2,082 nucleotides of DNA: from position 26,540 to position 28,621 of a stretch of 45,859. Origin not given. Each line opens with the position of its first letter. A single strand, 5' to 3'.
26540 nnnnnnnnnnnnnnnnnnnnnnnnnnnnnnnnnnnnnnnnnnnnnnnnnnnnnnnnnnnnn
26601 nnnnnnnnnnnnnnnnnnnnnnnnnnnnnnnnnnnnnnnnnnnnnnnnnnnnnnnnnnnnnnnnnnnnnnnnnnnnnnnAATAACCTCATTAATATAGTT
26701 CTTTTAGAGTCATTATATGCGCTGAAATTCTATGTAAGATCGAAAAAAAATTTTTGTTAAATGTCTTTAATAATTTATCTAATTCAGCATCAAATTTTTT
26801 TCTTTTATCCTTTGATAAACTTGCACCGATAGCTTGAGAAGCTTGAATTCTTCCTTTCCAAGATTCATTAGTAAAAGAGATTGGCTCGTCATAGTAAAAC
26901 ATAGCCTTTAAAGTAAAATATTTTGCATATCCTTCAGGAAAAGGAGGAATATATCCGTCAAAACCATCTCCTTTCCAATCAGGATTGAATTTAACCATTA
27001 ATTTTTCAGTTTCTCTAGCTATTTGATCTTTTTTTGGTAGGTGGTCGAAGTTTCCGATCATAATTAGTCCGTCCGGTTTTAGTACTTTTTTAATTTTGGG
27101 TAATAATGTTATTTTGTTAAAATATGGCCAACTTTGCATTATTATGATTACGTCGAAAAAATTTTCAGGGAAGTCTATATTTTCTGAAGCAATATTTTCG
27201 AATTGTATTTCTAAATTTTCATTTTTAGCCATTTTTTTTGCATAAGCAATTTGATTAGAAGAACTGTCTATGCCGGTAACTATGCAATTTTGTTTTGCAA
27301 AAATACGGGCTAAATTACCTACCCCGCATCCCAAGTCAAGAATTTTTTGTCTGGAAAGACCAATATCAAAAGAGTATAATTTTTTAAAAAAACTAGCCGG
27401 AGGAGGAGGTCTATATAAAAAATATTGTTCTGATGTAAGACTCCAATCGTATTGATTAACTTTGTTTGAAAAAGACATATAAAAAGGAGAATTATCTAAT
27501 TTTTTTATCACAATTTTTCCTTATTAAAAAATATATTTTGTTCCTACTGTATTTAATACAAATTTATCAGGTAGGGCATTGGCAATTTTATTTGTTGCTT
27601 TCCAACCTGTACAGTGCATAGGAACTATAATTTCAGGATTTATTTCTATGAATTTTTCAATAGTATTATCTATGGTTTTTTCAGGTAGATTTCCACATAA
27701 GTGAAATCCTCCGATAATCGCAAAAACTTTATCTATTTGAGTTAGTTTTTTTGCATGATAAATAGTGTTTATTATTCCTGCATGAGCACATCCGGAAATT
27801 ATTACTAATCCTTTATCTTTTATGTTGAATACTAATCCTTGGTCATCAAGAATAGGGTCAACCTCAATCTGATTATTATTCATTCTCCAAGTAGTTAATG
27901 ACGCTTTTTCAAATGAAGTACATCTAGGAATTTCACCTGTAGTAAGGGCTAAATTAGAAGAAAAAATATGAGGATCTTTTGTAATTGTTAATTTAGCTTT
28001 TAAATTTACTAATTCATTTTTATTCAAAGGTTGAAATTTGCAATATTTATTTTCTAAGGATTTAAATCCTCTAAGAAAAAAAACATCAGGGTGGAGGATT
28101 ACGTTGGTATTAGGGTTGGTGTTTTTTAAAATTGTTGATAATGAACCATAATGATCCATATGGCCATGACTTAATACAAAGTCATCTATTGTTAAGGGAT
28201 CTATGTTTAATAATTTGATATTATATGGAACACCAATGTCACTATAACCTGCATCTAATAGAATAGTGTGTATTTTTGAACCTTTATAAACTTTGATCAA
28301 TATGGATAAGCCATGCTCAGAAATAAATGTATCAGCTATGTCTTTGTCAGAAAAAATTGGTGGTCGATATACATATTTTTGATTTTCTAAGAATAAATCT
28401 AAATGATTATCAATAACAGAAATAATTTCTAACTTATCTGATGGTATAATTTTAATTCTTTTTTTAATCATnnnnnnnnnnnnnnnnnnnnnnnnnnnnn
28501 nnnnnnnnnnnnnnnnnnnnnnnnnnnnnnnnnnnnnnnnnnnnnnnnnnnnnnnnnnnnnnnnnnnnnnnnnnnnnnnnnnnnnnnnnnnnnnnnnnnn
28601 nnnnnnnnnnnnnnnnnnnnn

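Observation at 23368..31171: Compact 7-gene cluster for an unknown small molecule in a chlamydia-like genome (top candidate for a novel system)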

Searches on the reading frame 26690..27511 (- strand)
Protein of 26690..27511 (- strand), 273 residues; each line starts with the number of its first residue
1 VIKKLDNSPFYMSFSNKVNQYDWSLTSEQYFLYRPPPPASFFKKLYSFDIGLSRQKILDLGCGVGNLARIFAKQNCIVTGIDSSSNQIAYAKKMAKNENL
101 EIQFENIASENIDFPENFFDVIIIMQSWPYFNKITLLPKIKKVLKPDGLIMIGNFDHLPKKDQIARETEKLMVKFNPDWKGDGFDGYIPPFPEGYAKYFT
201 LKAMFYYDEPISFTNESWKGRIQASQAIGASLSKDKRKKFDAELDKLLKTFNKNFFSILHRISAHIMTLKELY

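Call 4: search_protein_families(library=pfam, proteins=[window:26690-27511:-], max_evalue=0.01)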
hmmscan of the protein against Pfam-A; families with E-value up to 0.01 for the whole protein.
window:26690-27511:- (273 aa): 16 families
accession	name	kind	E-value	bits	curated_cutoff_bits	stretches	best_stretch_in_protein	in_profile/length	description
PF13649.12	Methyltransf_25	-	1.6e-19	70.8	27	1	57-148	1-97/97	Methyltransferase domain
PF08241.18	Methyltransf_11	-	3.8e-18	66.4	21.2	1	58-152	1-95/95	Methyltransferase domain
PF13847.12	Methyltransf_31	-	9.3e-18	64.7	27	1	55-169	5-126/145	Methyltransferase domain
PF08242.18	Methyltransf_12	-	6.2e-14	53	30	1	58-150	1-98/98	Methyltransferase domain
PF13489.12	Methyltransf_23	-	8.8e-13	48.7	27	1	51-156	20-120/164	Methyltransferase domain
PF02353.26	CMAS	-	4.5e-08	33.2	27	1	55-170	64-182/273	Mycolic acid cyclopropane synthetase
PF05175.20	MTS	-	2.5e-07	30.9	23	1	54-124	32-104/170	Methyltransferase small domain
PF01209.24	Ubie_methyltran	-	2.6e-06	27.4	20.1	1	50-157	44-156/233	ubiE/COQ5 methyltransferase family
PF03848.20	TehB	-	1.7e-05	24.8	20.4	1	53-125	30-102/193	Tellurite resistance protein TehB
PF07021.18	MetW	-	5.1e-05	23.4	21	1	55-127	15-84/193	Methionine biosynthesis protein MetW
PF13679.12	Methyltransf_32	-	0.00014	22.3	27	1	54-113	26-93/143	Methyltransferase domain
PF01739.24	CheR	-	0.0013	18.6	27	1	101-165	119-186/195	CheR methyltransferase, SAM binding domain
PF03141.22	Methyltransf_29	-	0.0014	17.7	23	1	52-166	116-231/506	Putative S-adenosyl-L-methionine-dependent methyltransferase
PF06325.19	PrmA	-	0.0042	17.1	22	1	53-152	161-258/296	Ribosomal protein L11 methyltransferase (PrmA)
PF08003.17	Methyltransf_9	-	0.007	15.8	23.8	0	52-151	114-216/315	Protein of unknown function (DUF1698)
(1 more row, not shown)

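Call 5: search_protein_families(library=ncbifam, proteins=[window:26690-27511:-], max_evalue=0.01)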
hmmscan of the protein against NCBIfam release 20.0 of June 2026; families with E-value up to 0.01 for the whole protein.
window:26690-27511:- (273 aa): 62 families (the best 25 are shown)
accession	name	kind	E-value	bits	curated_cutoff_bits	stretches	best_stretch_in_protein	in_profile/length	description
TIGR01983.1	UbiG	equivalog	4.8e-15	55.5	102.95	1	52-153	48-152/228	bifunctional 2-polyprenyl-6-hydroxyphenol methylase/3-demethylubiquinol 3-O-methyltransferase UbiG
NF043040.1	corrin_prot_MT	hypoth_equivalog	2.6e-14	53.2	180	1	53-153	41-148/216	corrinoid protein-associated methyltransferase CpaM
NF001244.0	PRK00216.1-5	equivalog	8.9e-12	44.8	216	1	54-167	49-166/236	bifunctional demethylmenaquinone methyltransferase/2-methoxy-6-polyprenyl-1,4-benzoquinol methylase UbiE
TIGR01934.1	MenG_MenH_UbiE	subfamily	5.4e-11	42.2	158.35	1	53-157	39-146/223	ubiquinone/menaquinone biosynthesis methyltransferase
NF045667.1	MTase_DVU1556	equivalog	6.1e-11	42.2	155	1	54-154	23-121/213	DVU_1556 family methyltransferase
NF041536.1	ArsM_DUF2284_UU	exception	4.8e-10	38.4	575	1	55-153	78-181/459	arsenite methyltransferase/DUF2284 domain selenoprotein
NF041537.1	ArsM_AhpD_UU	exception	5.4e-10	38.6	510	1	55-153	78-181/345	arsenite methyltransferase/AhpD domain selenoprotein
TIGR02072.1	BioC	equivalog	4.5e-09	36.5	184.95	1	53-155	34-135/244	malonyl-ACP O-methyltransferase BioC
TIGR02021.1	BchM-ChlM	equivalog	7.4e-09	35.3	158.9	1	52-133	53-133/218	magnesium protoporphyrin IX methyltransferase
NF045882.1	PLipidMtase_Leg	equivalog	1.2e-08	35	390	1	55-174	44-163/207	phospholipid N-methyltransferase PmtA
NF047649.1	MTase_UXPK_star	exception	1.3e-08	34.2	460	1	55-154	79-183/283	methyltransferase/UXPK-star double selenoprotein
NF045825.1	FAmtase_mtf2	equivalog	1.4e-08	34.3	400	1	52-156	57-162/248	fatty-acid O-methyltransferase Mtf2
NF008686.0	PRK11705.1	equivalog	5.2e-08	32.3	400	1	55-154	169-267/383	cyclopropane fatty acyl phospholipid synthase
NF001240.0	PRK00216.1-1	equivalog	8.5e-08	31.5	378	1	55-157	65-173/251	bifunctional demethylmenaquinone methyltransferase/2-methoxy-6-polyprenyl-1,4-benzoquinol methylase UbiE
TIGR04345.1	ovoA_Cterm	equivalog_domain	1.8e-07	30.9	170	1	53-104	41-92/242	putative 4-mercaptohistidine N1-methyltransferase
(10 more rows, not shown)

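Call 50: search_solved_structures(query=A4, max_evalue=0.00001)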
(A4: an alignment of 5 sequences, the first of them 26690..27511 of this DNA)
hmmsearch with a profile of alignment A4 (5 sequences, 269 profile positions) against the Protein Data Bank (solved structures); distinct sequences matched with E-value up to 0.00001: 69 (the best 60 are shown).
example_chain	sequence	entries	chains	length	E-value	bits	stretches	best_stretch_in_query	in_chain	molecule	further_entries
5wp5_A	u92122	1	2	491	2.8e-14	56.1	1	50-152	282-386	Phosphomethylethanolamine N-methyltransferase 2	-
4pne_A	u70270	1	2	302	6.4e-14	54.9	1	53-149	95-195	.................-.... protein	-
5gm1_A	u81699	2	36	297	7.8e-14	54.6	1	50-149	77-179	O-methylransferase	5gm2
1ve3_A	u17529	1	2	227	8.4e-14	54.6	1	51-149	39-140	hypothetical protein PH0226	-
1xxl_A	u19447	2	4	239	1.1e-13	54.2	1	51-161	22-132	YcgJ protein | ycgJ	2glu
5wp4_A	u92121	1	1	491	1.1e-13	54.2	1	50-157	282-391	Phosphoethanolamine N-methyltransferase 1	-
4iv8_A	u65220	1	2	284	1.6e-13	53.6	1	50-152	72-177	Phosphoethanolamine N-methyltransferase,putative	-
8rdl_A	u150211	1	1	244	1.5e-12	50.4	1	16-147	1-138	ToxA protein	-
1wzn_A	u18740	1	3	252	1.5e-12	50.4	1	38-148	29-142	SAM-dependent methyltransferase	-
9e72_A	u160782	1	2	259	1.9e-12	50.1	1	19-187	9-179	HvrF methyltransferase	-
3bus_A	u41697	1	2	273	2.5e-12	49.7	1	50-155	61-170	Methyltransferase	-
4krh_A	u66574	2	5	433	3.9e-12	49.1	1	42-151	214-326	Phosphoethanolamine N-methyltransferase 2 | Phospholethanolamine N-methyltransferase 2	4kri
4mwz_A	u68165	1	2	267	3.9e-12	49.1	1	50-152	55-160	Phosphoethanolamine N-methyltransferase, putative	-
4iv0_A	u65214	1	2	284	4.4e-12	48.9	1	50-152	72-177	Phosphoethanolamine N-methyltransferase, putative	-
6uv6_A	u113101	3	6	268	4.7e-12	48.8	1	51-155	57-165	D-glucose O-methyltransferase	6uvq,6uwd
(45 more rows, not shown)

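Call 85: search_protein_families(library=padloc, proteins=[window:26690-27511:-], max_evalue=0.001)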
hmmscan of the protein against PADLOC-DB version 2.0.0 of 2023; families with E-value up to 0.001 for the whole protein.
window:26690-27511:- (273 aa): 1 family
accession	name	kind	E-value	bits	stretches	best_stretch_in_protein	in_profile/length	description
PDLC04134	mad2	-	1.1e-19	68.7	1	55-172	293-414/492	mads_2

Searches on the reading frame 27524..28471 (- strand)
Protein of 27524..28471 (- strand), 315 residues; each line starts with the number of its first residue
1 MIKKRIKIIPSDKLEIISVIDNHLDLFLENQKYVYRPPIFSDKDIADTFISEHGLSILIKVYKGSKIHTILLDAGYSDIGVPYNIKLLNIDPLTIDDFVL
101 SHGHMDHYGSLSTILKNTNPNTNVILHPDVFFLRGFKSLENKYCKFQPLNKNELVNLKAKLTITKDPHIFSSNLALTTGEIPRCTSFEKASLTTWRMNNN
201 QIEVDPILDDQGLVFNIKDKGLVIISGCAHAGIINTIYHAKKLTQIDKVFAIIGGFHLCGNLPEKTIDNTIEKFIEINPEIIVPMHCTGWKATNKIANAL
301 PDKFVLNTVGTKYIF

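Call 4: search_protein_families(library=pfam, proteins=[window:27524-28471:-], max_evalue=0.01)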
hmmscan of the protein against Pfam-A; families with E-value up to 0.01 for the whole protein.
window:27524-28471:- (315 aa): 3 families
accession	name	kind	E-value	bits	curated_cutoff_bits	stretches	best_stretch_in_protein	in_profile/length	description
PF00753.33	Lactamase_B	-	6.5e-07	29.9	22.7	1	68-135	16-84/196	Metallo-beta-lactamase superfamily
PF13483.12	Lactamase_B_3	-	0.0018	18.7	24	0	90-286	32-160/160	Beta-lactamase superfamily domain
PF12706.13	Lactamase_B_2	-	0.0033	17.5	27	1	68-130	1-66/200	Beta-lactamase superfamily domain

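Call 5: search_protein_families(library=ncbifam, proteins=[window:27524-28471:-], max_evalue=0.01)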
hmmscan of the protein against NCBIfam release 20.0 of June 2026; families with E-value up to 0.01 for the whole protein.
window:27524-28471:- (315 aa): 11 families
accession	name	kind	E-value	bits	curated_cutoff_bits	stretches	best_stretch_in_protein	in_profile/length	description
NF041257.1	GntH_guanitoxin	equivalog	0.0004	19.4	333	1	54-115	31-88/374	guanitoxin biosynthesis MBL fold metallo-hydrolase GntH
NF001911.0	PRK00685.1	equivalog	0.00055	19.5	144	0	90-119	36-65/228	metal-dependent hydrolase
NF000439.2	blaAIM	exception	0.0014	18.2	675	1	54-121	57-123/303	AIM family subclass B3 metallo-beta-lactamase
TIGR00361.1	ComEC_Rec2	equivalog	0.0014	16.8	190.05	1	69-123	462-519/663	DNA internalization-related competence protein ComEC/Rec2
NF033105.1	bla_subclass_B3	equivalog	0.0027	17.1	240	1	69-137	34-104/257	subclass B3 metallo-beta-lactamase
NF033185.1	B3_Acin_new2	exception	0.0028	16.9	625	1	62-187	57-180/285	putative subclass B3 metallo-beta-lactamase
NF033184.1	B3_Acin_new1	exception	0.0061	15.7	580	1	49-187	43-178/283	putative subclass B3 metallo-beta-lactamase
NF000469.2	CAR_gen_B3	exception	0.0068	15.4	500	0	58-116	78-134/311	CAR family subclass B3 metallo-beta-lactamase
NF040874.1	blaPJM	exception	0.0077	15.8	630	1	65-119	65-121/301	PJM family subclass B3 metallo-beta-lactamase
NF047896.1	blaMIM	exception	0.0081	15.6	640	0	66-120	78-134/306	MIM family subclass B3 metallo-beta-lactamase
NF008580.0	PRK11539.1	equivalog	0.0097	14.3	969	0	71-117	526-576/758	ComEC family protein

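Call 16: search_solved_structures(query=window:27524-28471:-, max_evalue=0.1)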
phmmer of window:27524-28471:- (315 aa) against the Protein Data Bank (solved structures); distinct sequences matched with E-value up to 0.1: 17.
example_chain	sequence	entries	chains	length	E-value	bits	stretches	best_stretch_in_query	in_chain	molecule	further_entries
2p4z_A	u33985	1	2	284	1.3e-23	87.1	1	45-309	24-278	Metal-dependent hydrolases of the beta-lactamase superfamily II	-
3h3e_A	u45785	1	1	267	4e-17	65.8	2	199-294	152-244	uncharacterized protein Tm1679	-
7dck_A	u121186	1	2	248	2.6e-13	53.3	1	209-306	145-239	Lactamase_B domain-containing protein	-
7e3v_A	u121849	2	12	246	0.0019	20.9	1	88-121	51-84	UPF0173 metal-dependent hydrolase C7P97_11315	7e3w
4p62_A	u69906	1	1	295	0.014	18.1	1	50-119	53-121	Metallo-beta-lactamase AIM-1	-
2i7t_A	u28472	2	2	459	0.019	17.6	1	52-121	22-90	Cleavage and polyadenylation specificity factor 73 kDa subunit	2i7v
6m8q_A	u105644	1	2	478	0.02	17.6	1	52-121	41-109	Cleavage and polyadenylation specificity factor subunit 3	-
8t1q_A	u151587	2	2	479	0.02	17.6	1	52-121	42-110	Cleavage and polyadenylation specificity factor subunit 3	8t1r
6auf_B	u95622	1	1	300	0.032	16.9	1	69-121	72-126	Beta-lactamase-like protein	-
6v4x_H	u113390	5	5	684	0.033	16.8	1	52-121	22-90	Cleavage and polyadenylation specificity factor subunit 3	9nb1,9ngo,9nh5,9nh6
6i1d_A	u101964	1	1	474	0.036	16.7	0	52-130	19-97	Endoribonuclease YSH1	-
3x2y_A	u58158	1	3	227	0.053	16.2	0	94-130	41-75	UPF0173 metal-dependent hydrolase TM_1162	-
3x2z_A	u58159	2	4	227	0.055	16.1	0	94-130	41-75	UPF0173 metal-dependent hydrolase TM_1162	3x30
4awy_B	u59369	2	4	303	0.069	15.8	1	54-119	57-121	METALLO-BETA-LACTAMASE AIM-1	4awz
4ax1_B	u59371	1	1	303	0.072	15.7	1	54-119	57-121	METALLO-BETA-LACTAMASE AIM-1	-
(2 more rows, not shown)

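Call 85: search_protein_families(library=padloc, proteins=[window:27524-28471:-], max_evalue=0.001)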
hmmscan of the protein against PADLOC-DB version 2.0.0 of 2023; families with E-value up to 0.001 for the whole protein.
window:27524-28471:- (315 aa): 1 family
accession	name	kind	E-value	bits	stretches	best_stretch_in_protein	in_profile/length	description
PDLC03854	LmuA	-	7.8e-06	23.2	1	50-125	9-87/345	-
